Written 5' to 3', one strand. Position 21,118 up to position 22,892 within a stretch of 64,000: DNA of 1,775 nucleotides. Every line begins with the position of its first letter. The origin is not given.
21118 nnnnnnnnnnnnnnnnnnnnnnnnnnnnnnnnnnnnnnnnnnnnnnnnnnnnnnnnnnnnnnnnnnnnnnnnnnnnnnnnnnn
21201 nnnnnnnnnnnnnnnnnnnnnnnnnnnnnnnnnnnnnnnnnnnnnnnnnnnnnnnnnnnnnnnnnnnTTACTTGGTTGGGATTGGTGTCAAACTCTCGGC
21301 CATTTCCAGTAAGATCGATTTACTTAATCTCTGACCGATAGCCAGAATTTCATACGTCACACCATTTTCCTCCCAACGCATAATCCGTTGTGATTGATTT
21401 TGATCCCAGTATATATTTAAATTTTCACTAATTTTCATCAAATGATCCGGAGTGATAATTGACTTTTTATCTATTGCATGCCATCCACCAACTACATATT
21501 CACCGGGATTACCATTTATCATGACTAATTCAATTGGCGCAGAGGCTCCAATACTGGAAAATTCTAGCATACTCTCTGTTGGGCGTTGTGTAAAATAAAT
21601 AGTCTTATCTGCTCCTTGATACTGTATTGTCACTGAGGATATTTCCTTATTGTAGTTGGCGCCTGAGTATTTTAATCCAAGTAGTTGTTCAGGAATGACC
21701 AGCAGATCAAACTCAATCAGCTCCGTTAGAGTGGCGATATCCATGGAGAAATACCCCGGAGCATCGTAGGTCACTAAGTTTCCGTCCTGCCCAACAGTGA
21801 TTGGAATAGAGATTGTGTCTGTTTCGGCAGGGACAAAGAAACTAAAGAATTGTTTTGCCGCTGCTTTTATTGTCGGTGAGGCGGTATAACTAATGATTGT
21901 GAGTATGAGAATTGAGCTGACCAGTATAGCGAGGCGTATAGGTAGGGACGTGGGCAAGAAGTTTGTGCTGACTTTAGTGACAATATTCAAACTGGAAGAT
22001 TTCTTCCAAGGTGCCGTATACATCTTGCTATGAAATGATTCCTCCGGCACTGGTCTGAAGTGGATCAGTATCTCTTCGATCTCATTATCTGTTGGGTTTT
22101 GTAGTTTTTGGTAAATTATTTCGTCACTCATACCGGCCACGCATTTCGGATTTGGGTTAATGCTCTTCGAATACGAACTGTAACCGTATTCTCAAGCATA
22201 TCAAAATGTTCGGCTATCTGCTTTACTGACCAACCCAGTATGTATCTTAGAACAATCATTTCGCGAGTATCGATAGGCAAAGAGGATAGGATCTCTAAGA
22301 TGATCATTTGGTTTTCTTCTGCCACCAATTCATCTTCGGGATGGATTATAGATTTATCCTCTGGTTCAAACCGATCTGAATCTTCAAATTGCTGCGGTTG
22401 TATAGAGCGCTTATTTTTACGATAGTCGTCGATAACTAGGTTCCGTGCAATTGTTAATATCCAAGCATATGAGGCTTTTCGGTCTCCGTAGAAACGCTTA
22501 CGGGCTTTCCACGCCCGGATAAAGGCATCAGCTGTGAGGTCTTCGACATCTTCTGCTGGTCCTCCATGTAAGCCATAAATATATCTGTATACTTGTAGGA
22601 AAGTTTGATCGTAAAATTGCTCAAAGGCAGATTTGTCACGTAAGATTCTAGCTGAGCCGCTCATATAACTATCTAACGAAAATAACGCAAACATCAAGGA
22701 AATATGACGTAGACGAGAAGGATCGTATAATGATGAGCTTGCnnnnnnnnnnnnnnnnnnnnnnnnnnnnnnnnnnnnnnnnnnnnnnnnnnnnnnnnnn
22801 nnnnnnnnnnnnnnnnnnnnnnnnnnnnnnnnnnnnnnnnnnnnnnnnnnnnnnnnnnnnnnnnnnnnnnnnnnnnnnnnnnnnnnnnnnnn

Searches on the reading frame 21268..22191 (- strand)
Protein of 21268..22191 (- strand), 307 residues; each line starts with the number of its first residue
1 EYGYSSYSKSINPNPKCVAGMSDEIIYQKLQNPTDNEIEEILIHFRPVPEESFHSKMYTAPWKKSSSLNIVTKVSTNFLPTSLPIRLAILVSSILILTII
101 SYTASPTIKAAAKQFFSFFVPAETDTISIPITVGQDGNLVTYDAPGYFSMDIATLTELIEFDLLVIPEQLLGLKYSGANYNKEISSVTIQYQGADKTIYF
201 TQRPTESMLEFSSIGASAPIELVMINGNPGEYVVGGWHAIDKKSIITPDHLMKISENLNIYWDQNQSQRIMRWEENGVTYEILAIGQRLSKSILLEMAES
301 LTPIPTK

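Call 27: search_protein_families(library=pfam, proteins=[window:21268-22191:-], max_evalue=0.001)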
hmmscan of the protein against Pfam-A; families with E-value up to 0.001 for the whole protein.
window:21268-22191:- (307 aa): 1 family
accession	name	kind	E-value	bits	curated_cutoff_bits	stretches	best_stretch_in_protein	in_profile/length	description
PF14285.11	DUF4367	-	2.1e-06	28.6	22.1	0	166-233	7-74/110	Domain of unknown function (DUF4367)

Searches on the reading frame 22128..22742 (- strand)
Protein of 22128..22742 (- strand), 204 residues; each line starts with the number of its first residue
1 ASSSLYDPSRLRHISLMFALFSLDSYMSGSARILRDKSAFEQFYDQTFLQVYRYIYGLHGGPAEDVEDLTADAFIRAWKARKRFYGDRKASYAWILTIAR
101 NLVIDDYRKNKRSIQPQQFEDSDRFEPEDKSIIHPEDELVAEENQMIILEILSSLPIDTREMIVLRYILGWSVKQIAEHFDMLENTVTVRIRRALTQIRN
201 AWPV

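Call 27: search_protein_families(library=pfam, proteins=[window:22128-22742:-], max_evalue=0.001)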
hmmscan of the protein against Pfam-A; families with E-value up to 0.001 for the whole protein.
window:22128-22742:- (204 aa): 5 families
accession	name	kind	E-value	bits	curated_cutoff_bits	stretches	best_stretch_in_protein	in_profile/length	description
PF04542.20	Sigma70_r2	-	5.3e-15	55.4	24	1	50-112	8-70/71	Sigma-70 region 2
PF08281.18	Sigma70_r4_2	-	9.8e-14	51.2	25.7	1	146-197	2-53/54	Sigma-70, region 4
PF04545.22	Sigma70_r4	-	4.2e-07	29.8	24.1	1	152-199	2-49/50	Sigma-70, region 4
PF07638.17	Sigma70_ECF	-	1.4e-06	28.8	21.1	1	67-200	50-181/185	ECF sigma factor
PF13384.12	HTH_23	-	6.2e-05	23.1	24.6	1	158-194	5-40/50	Homeodomain-like domain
